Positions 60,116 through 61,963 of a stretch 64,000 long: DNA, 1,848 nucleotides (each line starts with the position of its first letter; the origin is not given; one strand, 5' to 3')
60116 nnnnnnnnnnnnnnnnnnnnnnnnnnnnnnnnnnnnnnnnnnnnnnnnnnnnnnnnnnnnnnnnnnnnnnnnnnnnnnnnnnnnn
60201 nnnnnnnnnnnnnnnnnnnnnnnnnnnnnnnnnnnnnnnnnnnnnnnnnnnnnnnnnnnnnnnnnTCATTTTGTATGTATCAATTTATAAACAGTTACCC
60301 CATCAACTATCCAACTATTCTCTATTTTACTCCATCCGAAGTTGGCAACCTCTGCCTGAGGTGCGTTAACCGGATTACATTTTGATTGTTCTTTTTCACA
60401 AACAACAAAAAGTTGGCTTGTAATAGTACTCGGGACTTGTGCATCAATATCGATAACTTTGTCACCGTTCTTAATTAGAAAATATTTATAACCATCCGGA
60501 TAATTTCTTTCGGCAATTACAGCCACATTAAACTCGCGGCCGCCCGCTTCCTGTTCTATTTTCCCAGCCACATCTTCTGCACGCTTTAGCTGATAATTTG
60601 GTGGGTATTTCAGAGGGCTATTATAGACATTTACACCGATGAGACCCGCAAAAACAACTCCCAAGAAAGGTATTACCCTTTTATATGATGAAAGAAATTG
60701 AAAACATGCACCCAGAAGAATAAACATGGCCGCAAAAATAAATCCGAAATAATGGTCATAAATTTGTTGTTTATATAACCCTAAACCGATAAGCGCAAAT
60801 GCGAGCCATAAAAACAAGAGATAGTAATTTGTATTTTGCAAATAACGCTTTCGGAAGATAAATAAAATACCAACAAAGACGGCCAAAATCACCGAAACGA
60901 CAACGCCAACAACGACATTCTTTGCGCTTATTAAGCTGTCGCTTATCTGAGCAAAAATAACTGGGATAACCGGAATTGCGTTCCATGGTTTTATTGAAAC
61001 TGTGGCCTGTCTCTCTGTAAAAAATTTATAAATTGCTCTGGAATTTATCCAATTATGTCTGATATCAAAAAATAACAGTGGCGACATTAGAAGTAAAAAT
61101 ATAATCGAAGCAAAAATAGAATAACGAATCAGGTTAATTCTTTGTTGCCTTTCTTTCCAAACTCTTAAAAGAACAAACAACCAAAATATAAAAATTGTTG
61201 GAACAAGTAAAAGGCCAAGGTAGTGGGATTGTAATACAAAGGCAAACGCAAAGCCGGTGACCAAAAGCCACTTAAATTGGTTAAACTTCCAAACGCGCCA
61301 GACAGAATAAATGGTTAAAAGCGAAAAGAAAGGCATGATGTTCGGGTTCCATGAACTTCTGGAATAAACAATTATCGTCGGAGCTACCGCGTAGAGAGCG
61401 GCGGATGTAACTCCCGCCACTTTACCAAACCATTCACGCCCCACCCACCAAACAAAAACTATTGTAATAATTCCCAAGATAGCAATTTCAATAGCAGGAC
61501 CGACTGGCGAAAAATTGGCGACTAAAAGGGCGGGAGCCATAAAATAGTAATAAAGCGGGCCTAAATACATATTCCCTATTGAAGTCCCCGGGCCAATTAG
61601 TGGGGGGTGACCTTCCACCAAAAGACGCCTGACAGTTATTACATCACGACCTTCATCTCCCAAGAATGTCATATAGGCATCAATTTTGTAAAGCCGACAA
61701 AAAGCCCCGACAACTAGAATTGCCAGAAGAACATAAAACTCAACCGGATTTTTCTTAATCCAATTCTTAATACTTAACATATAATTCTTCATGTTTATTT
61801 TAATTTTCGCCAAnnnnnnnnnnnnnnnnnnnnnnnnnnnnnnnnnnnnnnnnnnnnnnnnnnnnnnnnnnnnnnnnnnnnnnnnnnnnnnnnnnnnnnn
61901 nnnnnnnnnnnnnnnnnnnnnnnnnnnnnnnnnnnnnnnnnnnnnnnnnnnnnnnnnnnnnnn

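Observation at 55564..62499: Two soluble DPM1-like polyprenol-P-sugar synthases bracket a translationally coupled run of three 'DQxRD' GT-C genes; a third (GtrB-like, TM-anchored) sits at 14357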

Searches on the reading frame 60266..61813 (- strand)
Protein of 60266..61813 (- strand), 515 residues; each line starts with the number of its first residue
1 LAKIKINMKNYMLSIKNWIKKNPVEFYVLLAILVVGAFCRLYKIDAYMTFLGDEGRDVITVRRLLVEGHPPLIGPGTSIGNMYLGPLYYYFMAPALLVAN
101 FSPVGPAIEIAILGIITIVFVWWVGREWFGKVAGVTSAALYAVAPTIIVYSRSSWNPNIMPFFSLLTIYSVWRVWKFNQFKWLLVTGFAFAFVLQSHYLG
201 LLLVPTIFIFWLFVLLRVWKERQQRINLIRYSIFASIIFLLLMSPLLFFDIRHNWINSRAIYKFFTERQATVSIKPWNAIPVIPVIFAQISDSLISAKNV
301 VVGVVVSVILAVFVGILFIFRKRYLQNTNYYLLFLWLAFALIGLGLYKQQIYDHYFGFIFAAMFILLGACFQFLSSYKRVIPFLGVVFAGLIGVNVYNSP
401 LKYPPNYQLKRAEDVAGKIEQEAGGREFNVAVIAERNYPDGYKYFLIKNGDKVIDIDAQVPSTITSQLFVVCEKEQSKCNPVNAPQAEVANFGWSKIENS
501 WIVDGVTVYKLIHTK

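Call 4: search_protein_families(library=pfam, proteins=[window:60266-61813:-], max_evalue=0.01)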
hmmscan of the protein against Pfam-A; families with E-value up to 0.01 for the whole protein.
window:60266-61813:- (515 aa): 2 families
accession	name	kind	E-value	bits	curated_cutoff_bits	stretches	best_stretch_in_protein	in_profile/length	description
PF13231.12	PMT_2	-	7.5e-14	52.7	26.1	1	86-247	4-158/160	Dolichyl-phosphate-mannose-protein mannosyltransferase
PF02366.24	PMT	-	3.1e-06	27.4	22.7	1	111-248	90-232/245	Dolichyl-phosphate-mannose-protein mannosyltransferase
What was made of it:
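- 60266..61813 (-): GTC60: ArnT/PMT-like GT-C membrane glycosyltransferase and the conserved partner of GT2a. The probable start is the ATG at 61792. PMT_2 52.7 bits and PMT 27.4 bits (call 4).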

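Call 5: search_protein_families(library=ncbifam, proteins=[window:60266-61813:-], max_evalue=0.01)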
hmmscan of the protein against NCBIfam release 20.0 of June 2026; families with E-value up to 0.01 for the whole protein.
window:60266-61813:- (515 aa): 2 families
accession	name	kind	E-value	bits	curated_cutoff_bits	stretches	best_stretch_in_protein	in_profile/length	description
TIGR03663.1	TIGR03663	subfamily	2.6e-10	39.9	126.25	1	29-255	4-222/435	flippase activity-associated protein Agl23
TIGR04154.1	archaeo_STT3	subfamily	0.00011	20.7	450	1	83-149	68-141/831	oligosaccharyl transferase, archaeosortase A system-associated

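Call 38: search_solved_structures(query=window:60266-61813:-, max_evalue=0.1, show_alignments=1)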
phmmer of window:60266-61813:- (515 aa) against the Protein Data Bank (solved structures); distinct sequences matched with E-value up to 0.1: 0.
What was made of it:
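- GTC60 has no sequence-level match to any solved structure (call 38).
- Tried and rejected: Sequence search of GTC60 against solved structures found nothing at E<=0.1 (call 38).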

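Call 46: find_homologous_proteins(query=window:60266-61813:-, max_evalue=0.00001)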
Query window:60266-61813:- (515 aa): 2750 proteins with E <= 0.00001 among 8000 candidates; the best 120 are listed.
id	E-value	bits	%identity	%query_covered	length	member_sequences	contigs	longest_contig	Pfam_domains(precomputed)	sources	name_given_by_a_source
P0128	0.0e+0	1141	100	99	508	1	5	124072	PF02366.25,PF13231.13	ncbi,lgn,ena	-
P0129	3.8e-224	763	64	99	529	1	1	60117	PF13231.13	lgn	-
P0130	4.0e-218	744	64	100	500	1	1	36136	PF13231.13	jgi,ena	-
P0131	7.1e-215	733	62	100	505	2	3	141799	PF02366.25,PF13231.13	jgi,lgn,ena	jgi:4-amino-4-deoxy-L-arabinose transferase-like glycosyltransferase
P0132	8.6e-210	716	64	95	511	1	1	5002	PF02366.25,PF13231.13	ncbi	-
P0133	1.2e-206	706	61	98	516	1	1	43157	PF02366.25,PF13231.13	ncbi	-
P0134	3.1e-205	701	60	98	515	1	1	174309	PF02366.25,PF13231.13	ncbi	-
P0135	4.6e-203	694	60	99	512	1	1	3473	PF13231.13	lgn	-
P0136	8.2e-203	693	59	98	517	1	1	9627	PF02366.25,PF13231.13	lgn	-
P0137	1.7e-202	692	61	99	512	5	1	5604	PF02366.25,PF13231.13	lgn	-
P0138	1.9e-202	692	61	98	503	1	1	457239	PF13231.13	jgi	jgi:4-amino-4-deoxy-L-arabinose transferase-like glycosyltransferase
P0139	1.2e-201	689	60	99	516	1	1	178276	PF02366.25,PF13231.13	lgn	-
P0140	2.9e-201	688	61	99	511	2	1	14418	PF13231.13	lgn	-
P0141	3.0e-201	688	58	100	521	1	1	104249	PF13231.13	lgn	-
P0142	7.6e-201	687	58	100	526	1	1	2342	PF13231.13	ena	-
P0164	7.0e-197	673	60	99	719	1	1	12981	PF10111.15,PF00535.33,PF13231.13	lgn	-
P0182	1.4e-193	663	59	100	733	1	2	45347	PF13641.13,PF00535.33,PF13231.13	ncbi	-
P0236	9.4e-186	637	56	100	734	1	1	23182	PF02366.25,PF00535.33,PF13231.13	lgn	-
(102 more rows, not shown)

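Call 64: predict_structure(alignment_id=A2)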
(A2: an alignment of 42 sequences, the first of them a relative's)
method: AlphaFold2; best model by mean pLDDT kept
length: 508 residues; sequences in the alignment: 42
mean_pLDDT: 91.1   pTM: 0.90
mean pLDDT of the five models: 91.1, 89.9, 89.3, 88.5, 87.9
residues with pLDDT >= 90: 377; 70-90: 115; 50-70: 16; < 50: 0
segments of 3 or more residues with pLDDT < 50: none
pLDDT, mean of each block of 10 residues (from residue 1): 86 95 98 95 89 95 90 86 96 96 97 98 97 97 89 96 97 98 95 94 97 97 98 95 93 81 70 90 94 93 93 80 94 91 86 96 94 91 96 91 94 94 82 90 89 84 89 78 67 93 84
secondary structure, 60 per line:
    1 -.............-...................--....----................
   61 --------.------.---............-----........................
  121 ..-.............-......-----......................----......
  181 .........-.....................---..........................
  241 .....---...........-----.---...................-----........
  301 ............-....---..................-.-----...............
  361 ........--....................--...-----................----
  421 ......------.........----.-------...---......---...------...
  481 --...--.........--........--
elements in order: H2-14 H16-34 H37-40 H45-60 H80-91 H97-122 H124-136 H138-143 H149-170 H175-189 H191-211 H215-245 H249-259 H269-287 H293-312 H314-317 H321-338 H346-368 H371-390 H401-416 E421-426 H433-441 E460-465 E488-496 E499-506

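Call 66: fold_search(model_id=the predicted structure, library=pdb)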
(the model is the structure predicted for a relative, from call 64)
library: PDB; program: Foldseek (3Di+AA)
matches with E <= 10: 321; with E <= 0.001: 32
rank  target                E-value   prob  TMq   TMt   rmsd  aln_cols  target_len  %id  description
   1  5f15                  3.3e-07  1.00  0.60  0.56   8.2       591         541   11  Crystal Structure of ArnT from Cupriavidus metallidurans bound to Undecaprenyl phosphate (released 2016-02-17)
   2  7e9s_A                4.3e-07  1.00  0.53  0.34  11.8       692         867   13  Archaeal oligosaccharyltransferase AglB from Archaeoglobus fulgidus in complex with an inhibitory peptide and a dolich (released 2021-09-08)
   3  3wak                  2.6e-06  1.00  0.52  0.33   9.6       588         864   13  Crystal structure of the Archaeoglobus fulgidus oligosaccharyltransferase (O29867_ARCFU) in the apo form (released 2013-10-30)
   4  5ezm                  3.0e-06  1.00  0.58  0.56   8.0       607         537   12  Crystal Structure of ArnT from Cupriavidus metallidurans in the apo state (released 2016-02-17)
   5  8b6l_I                3.7e-06  1.00  0.48  0.37  16.7       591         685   14  Subtomogram average of the human Sec61-TRAP-OSTA-translocon (released 2022-12-07)
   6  9i5k_A                3.8e-06  1.00  0.51  0.52   6.6       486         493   15  Structure of the Chaetomium thermophilum Pmt4 homodimer (C2 symmetry) (released 2025-12-24)
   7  6ftg_5                4.0e-06  1.00  0.53  0.43  13.4       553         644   13  Subtomogram average of OST-containing ribosome-translocon complexes from canine rough microsomal membranes (released 2018-03-21)
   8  7oci_F                6.1e-06  1.00  0.48  0.40  11.7       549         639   11  Cryo-EM structure of yeast Ost6p containing oligosaccharyltransferase complex (released 2022-02-16)
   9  3waj                  6.7e-06  1.00  0.53  0.35  15.3       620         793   12  Crystal structure of the Archaeoglobus fulgidus oligosaccharyltransferase (O29867_ARCFU) complex with Zn and sulfate (released 2013-10-30)
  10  9n9j_I                7.3e-06  1.00  0.50  0.37  16.5       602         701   14  Structure of a GRP94 folding intermediate engaged with a CCDC134- and FKBP11-bound secretory translocon (released 2025-11-19)
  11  6s7t_A                9.8e-06  1.00  0.50  0.37  16.1       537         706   12  Cryo-EM structure of human oligosaccharyltransferase complex OST-B (released 2019-12-18)
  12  6s7o_A                1.6e-05  1.00  0.53  0.43   9.9       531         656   11  Cryo-EM structure of human oligosaccharyltransferase complex OST-A (released 2019-12-18)
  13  8pn9_A                1.8e-05  1.00  0.52  0.42  11.3       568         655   12  Structure of human oligosaccharyltransferase OST-A complex bound to NGI-1 (released 2024-05-08)
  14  3rce_A                1.8e-05  1.00  0.47  0.36  10.1       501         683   14  Bacterial oligosaccharyltransferase PglB (released 2011-06-15)
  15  6gxc_A                2.7e-05  1.00  0.48  0.37   9.5       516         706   14  Bacterial oligosaccharyltransferase PglB in complex with an inhibitory peptide and a reactive lipid-linked oligosaccha (released 2018-11-14)
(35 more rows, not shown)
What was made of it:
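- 60266..61813 (-): AF2 pLDDT 91; the Foldseek top hits are ArnT 5f15 (TMq 0.60), AglB, STT3, Pmt4 and PglB (calls 64, 66).
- On GT-C glycosyltransferases (ArnT/PMT-like): The GTC60 model has pLDDT 91, and its top 37 Foldseek hits are all GT-C enzymes, with ArnT best at TMq 0.60 (calls 64, 66).
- Closest known: GtrA/GtrB/Gtr. Same: The closest fold to GTC60 is ArnT (call 66).
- Its top 37 Foldseek hits are all GT-C enzymes, led by ArnT (calls 64, 66).
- Tried and rejected: The fold was assigned from a predicted model instead (calls 64, 66).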

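Call 75: find_encoding_contigs(protein=P0182, flank=7000, max_places=2)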
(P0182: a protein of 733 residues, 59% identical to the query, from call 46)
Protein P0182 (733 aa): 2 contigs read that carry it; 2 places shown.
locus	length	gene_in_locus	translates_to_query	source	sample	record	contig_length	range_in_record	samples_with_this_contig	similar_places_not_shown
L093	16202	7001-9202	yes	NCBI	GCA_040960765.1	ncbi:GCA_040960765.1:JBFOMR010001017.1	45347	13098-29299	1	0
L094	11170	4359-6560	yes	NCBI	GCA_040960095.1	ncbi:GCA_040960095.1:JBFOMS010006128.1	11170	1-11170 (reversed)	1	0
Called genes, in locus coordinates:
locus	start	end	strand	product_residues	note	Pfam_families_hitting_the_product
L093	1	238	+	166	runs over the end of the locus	PF04308:RNaseH_like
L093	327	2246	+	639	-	PF01073:3Beta_HSD, PF01370:Epimerase, PF02719:Polysacc_synt_2, PF04321:RmlD_sub_bind, PF07993:NAD_binding_4, PF13460:NAD_binding_10 (weak), PF16363:GDP_Man_Dehyd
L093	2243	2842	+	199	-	PF00908:dTDP_sugar_isom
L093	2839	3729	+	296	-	PF01370:Epimerase, PF04321:RmlD_sub_bind, PF16363:GDP_Man_Dehyd (weak)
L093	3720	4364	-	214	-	PF01746:tRNA_m1G_MT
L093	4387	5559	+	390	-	PF00535:Glycos_transf_2, PF04138:GtrA_DPMS_TM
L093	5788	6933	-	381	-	-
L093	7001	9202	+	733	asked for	PF00535:Glycos_transf_2, PF13641:Glyco_tranf_2_3 (weak), PF13231:PMT_2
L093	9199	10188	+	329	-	PF01368:DHH, PF02272:DHHA1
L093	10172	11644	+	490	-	PF13231:PMT_2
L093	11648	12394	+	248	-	PF00535:Glycos_transf_2, PF10111:Glyco_tranf_2_2, PF13641:Glyco_tranf_2_3 (weak)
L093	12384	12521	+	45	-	-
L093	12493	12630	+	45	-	-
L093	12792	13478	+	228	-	PF00657:Lipase_GDSL, PF13472:Lipase_GDSL_2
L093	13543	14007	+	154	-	PF03061:4HBT (weak)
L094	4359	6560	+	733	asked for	PF00535:Glycos_transf_2, PF13641:Glyco_tranf_2_3 (weak), PF13231:PMT_2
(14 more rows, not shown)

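Call 76: find_encoding_contigs(protein=P0236, flank=7000, max_places=2)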
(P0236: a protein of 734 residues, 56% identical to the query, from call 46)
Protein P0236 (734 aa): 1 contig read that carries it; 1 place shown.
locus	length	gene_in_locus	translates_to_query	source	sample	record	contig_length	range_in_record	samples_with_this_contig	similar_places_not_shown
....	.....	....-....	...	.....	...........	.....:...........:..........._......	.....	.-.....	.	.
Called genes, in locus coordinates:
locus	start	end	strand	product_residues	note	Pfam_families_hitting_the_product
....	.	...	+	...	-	?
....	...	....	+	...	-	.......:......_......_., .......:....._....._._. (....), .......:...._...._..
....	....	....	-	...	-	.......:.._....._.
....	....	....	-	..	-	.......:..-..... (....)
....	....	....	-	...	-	-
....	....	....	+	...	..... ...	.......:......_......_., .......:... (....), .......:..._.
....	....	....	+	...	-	-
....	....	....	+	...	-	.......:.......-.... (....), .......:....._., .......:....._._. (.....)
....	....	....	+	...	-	-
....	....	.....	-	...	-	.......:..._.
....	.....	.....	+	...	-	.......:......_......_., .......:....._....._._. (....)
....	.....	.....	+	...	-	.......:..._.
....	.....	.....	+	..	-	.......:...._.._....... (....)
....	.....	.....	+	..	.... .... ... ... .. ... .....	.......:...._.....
